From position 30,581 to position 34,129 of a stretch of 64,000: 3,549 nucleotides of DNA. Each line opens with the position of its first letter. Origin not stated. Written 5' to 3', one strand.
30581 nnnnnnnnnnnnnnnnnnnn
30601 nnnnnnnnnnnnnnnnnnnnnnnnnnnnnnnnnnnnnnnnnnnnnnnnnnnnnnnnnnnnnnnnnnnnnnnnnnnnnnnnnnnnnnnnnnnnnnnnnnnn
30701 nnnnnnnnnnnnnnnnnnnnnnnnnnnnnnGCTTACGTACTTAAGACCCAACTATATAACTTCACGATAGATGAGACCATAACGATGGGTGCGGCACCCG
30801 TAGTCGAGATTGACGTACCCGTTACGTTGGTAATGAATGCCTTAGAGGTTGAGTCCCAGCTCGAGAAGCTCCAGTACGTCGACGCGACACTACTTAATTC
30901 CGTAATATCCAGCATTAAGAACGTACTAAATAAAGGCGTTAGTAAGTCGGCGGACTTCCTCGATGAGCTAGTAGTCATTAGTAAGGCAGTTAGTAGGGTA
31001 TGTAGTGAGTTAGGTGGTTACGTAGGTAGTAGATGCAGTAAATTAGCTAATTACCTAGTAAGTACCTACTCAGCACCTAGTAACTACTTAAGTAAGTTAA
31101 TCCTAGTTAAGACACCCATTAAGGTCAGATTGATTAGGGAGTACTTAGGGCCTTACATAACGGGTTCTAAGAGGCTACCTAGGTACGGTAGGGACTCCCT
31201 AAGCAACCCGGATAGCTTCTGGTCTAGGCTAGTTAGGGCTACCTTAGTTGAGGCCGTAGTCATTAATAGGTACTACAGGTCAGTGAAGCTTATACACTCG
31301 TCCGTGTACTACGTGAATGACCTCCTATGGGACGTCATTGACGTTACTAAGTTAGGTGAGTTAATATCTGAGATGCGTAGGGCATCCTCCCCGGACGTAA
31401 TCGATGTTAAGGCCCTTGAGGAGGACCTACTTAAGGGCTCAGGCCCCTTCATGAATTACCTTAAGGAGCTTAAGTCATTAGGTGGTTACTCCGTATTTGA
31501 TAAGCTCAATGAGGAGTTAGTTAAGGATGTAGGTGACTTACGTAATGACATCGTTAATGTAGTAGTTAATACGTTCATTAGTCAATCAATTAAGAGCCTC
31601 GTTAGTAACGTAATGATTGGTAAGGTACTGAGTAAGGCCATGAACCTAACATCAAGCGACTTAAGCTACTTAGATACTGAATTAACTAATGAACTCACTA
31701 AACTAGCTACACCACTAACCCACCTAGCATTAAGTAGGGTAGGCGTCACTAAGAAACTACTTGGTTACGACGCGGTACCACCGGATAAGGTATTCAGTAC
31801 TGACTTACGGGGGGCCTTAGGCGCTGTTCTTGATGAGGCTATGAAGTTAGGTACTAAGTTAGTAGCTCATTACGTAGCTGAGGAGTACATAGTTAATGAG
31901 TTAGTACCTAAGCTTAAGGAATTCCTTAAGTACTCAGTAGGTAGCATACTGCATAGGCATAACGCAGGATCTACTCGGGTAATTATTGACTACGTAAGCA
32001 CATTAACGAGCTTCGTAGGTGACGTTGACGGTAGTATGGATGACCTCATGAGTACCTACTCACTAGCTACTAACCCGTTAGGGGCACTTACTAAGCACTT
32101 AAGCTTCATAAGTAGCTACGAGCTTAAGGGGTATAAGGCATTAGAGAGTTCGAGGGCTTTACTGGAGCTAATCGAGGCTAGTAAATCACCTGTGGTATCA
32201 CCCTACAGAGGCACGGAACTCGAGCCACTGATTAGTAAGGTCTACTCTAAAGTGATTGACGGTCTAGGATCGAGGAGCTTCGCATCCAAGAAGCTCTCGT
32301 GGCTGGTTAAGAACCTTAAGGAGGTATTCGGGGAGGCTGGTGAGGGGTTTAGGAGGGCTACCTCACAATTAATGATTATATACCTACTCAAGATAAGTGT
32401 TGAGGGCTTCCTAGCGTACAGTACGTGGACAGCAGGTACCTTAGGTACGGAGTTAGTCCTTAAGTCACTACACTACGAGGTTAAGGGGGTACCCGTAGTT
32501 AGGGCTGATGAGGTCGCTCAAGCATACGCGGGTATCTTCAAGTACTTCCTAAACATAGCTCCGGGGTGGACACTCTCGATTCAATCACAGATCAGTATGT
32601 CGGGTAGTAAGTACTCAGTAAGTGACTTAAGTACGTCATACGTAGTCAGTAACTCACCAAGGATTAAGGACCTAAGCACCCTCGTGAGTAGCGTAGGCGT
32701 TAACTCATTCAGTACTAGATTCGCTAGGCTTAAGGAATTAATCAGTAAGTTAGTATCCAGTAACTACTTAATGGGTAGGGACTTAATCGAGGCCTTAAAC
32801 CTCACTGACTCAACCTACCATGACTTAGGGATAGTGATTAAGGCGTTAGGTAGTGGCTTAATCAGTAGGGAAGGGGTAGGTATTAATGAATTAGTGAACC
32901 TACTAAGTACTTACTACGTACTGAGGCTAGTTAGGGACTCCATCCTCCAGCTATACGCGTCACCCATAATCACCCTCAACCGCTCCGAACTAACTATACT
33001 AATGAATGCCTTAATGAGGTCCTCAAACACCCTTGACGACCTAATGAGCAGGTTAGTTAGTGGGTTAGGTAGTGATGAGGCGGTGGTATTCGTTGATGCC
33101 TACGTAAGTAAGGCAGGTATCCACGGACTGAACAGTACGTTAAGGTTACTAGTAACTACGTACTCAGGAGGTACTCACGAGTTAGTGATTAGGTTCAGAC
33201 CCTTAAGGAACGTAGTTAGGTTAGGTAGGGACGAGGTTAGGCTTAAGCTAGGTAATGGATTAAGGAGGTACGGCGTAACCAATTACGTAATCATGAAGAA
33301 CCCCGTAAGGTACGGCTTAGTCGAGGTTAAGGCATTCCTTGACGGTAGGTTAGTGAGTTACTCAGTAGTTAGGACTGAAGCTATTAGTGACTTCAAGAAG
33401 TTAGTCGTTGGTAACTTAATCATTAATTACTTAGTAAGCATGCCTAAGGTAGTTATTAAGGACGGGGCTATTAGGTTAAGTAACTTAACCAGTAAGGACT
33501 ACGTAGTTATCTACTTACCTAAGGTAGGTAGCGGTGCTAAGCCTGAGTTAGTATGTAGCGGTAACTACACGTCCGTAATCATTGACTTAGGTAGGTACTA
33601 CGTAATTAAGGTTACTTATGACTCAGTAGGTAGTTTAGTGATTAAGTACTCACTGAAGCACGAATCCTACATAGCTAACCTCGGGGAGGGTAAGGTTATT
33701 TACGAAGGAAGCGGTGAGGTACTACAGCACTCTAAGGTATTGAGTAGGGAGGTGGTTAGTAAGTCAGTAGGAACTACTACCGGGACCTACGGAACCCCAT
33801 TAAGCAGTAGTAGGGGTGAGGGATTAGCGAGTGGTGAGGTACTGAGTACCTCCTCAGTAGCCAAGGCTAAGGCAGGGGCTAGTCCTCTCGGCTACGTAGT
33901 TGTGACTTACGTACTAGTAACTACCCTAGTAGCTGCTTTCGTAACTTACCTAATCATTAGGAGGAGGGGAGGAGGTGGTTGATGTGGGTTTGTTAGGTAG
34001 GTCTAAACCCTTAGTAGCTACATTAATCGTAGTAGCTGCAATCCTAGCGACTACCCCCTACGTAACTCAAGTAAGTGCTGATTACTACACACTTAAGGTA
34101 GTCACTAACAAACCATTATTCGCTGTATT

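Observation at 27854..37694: Translationally coupled pair of giant exported proteins (2042 + 1239 aa): candidate uncharacterised envelope (S-layer-like anchor plus canopy) module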

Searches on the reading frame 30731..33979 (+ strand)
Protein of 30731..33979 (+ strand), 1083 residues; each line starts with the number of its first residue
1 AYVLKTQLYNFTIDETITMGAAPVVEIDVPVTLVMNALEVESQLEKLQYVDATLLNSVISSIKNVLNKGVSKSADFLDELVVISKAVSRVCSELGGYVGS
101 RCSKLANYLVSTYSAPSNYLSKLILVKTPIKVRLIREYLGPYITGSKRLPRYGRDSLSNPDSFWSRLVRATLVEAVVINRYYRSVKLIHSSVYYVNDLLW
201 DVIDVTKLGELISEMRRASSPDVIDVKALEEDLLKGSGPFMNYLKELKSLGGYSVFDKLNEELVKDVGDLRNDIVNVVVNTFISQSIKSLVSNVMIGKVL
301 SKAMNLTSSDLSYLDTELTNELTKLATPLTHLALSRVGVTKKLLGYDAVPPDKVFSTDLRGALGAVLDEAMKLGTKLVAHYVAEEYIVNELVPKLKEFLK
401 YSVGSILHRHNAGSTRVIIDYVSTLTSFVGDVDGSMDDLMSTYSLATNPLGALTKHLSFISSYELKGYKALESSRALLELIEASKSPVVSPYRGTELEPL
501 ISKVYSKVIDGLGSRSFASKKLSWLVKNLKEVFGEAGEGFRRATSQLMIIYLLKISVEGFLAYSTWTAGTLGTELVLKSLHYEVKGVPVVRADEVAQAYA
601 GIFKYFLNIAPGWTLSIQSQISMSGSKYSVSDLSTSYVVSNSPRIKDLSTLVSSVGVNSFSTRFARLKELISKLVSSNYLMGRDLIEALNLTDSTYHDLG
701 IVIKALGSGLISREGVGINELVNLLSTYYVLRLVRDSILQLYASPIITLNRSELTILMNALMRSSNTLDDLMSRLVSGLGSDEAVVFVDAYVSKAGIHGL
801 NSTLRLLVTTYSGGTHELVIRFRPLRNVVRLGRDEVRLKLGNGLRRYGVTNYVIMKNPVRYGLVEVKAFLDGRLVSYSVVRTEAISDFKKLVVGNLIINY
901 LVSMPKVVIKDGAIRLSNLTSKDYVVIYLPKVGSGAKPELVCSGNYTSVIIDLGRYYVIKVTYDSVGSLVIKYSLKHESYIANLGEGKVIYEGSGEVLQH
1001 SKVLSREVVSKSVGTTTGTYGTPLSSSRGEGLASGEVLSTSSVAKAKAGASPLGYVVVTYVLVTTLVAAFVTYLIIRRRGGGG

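Call 72: find_homologous_proteins(query=A4, max_evalue=0.01)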
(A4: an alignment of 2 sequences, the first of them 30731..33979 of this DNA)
Query A4 (2 sequences): 8000 candidates shared short words with the query, none scored E <= 0.01.

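Call 76: search_solved_structures(query=A4, max_evalue=10)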
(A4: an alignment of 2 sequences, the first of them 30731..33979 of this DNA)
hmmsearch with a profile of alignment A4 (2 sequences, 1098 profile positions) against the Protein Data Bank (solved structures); distinct sequences matched with E-value up to 10: 2.
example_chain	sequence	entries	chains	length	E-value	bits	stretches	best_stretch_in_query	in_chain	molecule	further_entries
8tl7_A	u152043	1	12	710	0.038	15.2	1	135-220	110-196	Computationally designed protein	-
5dn7_A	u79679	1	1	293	0.21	12.8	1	190-287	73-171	Protein FAM179B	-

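Call 79: predict_structure(alignment_id=A4)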
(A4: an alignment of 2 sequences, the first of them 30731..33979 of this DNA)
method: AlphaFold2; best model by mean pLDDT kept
length: 1083 residues; sequences in the alignment: 2
mean_pLDDT: 31.5   pTM: 0.24
mean pLDDT of the five models: 31.5, 31.1, 29.2, 27.9, 25.5
residues with pLDDT >= 90: 0; 70-90: 0; 50-70: 66; < 50: 1017
segments of 3 or more residues with pLDDT < 50: 1-659, 677-683, 704-723, 739-758, 760-762, 773-913, 918-968, 972-1083
pLDDT, mean of each block of 10 residues (from residue 1): 24 22 23 32 33 38 33 35 40 33 34 28 23 30 32 29 30 26 24 23 25 22 28 36 32 27 30 33 30 27 25 30 33 31 27 26 30 32 31 30 28 32 31 30 28 28 29 31 26 24 25 24 26 27 27 28 26 26 24 28 26 27 25 26 28 40 60 49 53 56 45 39 49 52 42 46 53 44 22 21 25 30 26 30 26 26 32 30 31 43 44 49 39 31 32 34 44 41 31 27 22 21 23 22 22 28 37 34 23
secondary structure, 60 per line:
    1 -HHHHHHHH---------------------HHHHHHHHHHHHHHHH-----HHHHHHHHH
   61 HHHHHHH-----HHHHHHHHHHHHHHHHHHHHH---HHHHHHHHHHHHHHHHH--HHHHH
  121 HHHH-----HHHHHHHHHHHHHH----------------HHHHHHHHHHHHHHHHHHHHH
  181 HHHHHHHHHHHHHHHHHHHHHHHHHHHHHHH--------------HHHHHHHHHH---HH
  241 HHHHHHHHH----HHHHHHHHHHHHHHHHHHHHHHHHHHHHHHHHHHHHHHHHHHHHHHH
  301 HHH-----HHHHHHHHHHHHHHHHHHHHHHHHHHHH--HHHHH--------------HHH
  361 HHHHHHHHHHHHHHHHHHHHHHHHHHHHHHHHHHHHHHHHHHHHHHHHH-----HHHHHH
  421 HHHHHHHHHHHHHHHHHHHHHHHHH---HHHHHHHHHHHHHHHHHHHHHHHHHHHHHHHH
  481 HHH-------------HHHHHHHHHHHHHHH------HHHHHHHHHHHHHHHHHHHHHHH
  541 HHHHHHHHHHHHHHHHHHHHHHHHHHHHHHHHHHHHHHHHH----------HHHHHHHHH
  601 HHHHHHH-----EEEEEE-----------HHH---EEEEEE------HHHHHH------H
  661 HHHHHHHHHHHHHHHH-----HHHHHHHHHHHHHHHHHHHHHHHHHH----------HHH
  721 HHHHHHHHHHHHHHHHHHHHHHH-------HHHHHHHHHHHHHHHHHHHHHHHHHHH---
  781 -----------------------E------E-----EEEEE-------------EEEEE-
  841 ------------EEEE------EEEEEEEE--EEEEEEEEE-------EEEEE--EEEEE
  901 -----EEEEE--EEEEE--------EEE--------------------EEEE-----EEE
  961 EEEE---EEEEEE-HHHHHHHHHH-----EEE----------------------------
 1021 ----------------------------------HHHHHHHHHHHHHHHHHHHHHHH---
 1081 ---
elements in order (helices of 4 or more, strands of 3 or more residues): H2-9 H31-46 H52-67 H73-93 H97-113 H116-124 H130-143 H160-211 H226-235 H239-249 H254-303 H309-336 H339-343 H358-409 H415-445 H449-483 H497-511 H518-581 H592-607 E613-618 E636-641 H648-653 H660-676 H682-707 H718-743 H751-777 E817-821 E835-839 E853-856 E863-870 E873-881 E889-893 E896-900 E906-910 E913-917 E926-928 E949-952 E958-964 E968-973 H975-984 E990-992 H1055-1077

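Call 85: fold_search(model_id=the predicted structure, library=pdb)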
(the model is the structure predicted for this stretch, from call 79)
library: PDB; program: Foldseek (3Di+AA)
matches with E <= 10: 557; with E <= 0.001: 0
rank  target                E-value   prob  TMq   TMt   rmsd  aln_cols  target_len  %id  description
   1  8uck_c                3.5e-02  0.75  0.09  0.28  23.1       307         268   10  Komagataella pastoris Cytochrome c oxidase (9 subunits) in complex with human VMAT2 (released 2024-10-09)
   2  1v54_C                4.4e-02  0.75  0.09  0.30  20.5       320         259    8  Bovine heart cytochrome c oxidase at the fully oxidized state (released 2003-12-23)
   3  8ucj_c                5.7e-02  0.66  0.09  0.29  21.2       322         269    9  CryoEM structure of Komagataella pastoris Cytochrome c oxidase (11 subunits) in complex with human VMAT2 (released 2024-10-09)
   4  8zo8_C3               6.1e-02  0.66  0.09  0.29  20.3       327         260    8  Respirasome open state 3 in presence of metformin (SC-MetO3) (released 2025-11-19)
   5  4v0n_F                7.1e-02  0.16  0.05  0.11  16.6       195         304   14  Crystal structure of BBS1N in complex with ARL6DN, soaked with mercury (released 2014-11-19)
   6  6jy3_C                8.9e-02  0.63  0.09  0.30  22.9       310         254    8  Monomeric Form of Bovine Heart Cytochrome c Oxidase in the Fully Oxidized State (released 2019-09-18)
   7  9w2z_C                8.9e-02  0.63  0.09  0.30  22.1       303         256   10  Cryo-EM structure of complex IV on the bovine heart submitochondrial particles, IV-A (released 2026-04-01)
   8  8ugh_4C               8.9e-02  0.47  0.08  0.25  20.4       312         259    8  In-situ structure of typeA supercomplex with lipids in respiratory chain (composite) (released 2024-06-19)
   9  5j4z_BC               9.9e-02  0.54  0.09  0.28  23.4       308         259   10  Architecture of tight respirasome (released 2016-09-21)
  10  9e78_2r               9.9e-02  0.09  0.04  0.10  25.8       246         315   10  48-nm repeat of the Leishmania tarentolae doublet microtubule (released 2025-03-12)
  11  9qvq_B                1.1e-01  0.89  0.10  0.28   5.7       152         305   11  Crystal structure of the CtaG_H128A variant from Ruminiclostridium cellulolyticum in complex with PHBA (P2(1)-medium) (released 2025-10-01)
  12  7o37_c                1.1e-01  0.51  0.09  0.29  22.7       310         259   12  Murine supercomplex CIII2CIV in the assembled locked conformation (released 2021-10-13)
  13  4v0n_B                1.2e-01  0.16  0.05  0.11  15.8       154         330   16  Crystal structure of BBS1N in complex with ARL6DN, soaked with mercury (released 2014-11-19)
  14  3ckf                  1.5e-01  0.12  0.05  0.15  18.1       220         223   16  The crystal structure of OspA deletion mutant (released 2009-01-27)
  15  3rfy                  1.5e-01  0.12  0.07  0.15  28.3       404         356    8  Crystal structure of arabidopsis thaliana cyclophilin 38 (ATCYP38) (released 2012-06-13)
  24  4mx2_D                2.2e-01  0.20  0.08  0.16  26.4       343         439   11  Crystal Structure of adenylosuccinate lyase from Leishmania donovani (released 2014-04-16)
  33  4mx2_F                3.0e-01  0.47  0.06  0.13   7.3       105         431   16  Crystal Structure of adenylosuccinate lyase from Leishmania donovani (released 2014-04-16)
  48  4nlm                  4.3e-01  0.09  0.04  0.10  17.3       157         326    9  1.18 Angstrom resolution crystal structure of uncharacterized protein lmo1340 from Listeria monocytogenes EGD-e (released 2013-12-18)
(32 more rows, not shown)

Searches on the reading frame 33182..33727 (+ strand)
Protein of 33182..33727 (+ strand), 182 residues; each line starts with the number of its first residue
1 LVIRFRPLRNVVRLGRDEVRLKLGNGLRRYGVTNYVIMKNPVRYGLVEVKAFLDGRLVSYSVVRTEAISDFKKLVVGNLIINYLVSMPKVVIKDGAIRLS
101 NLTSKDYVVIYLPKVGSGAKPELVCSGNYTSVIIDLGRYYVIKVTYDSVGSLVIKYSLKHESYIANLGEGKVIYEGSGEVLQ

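Call 101: search_protein_families(library=pfam, proteins=[window:33182-33727:+], max_evalue=5)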
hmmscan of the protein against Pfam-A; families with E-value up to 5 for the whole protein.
seq(182 aa): 1 family
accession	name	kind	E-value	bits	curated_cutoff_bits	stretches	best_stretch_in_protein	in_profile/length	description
PF24644.1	DUF7638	-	0.22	12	27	1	29-75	11-54/106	Domain of unknown function (DUF7638)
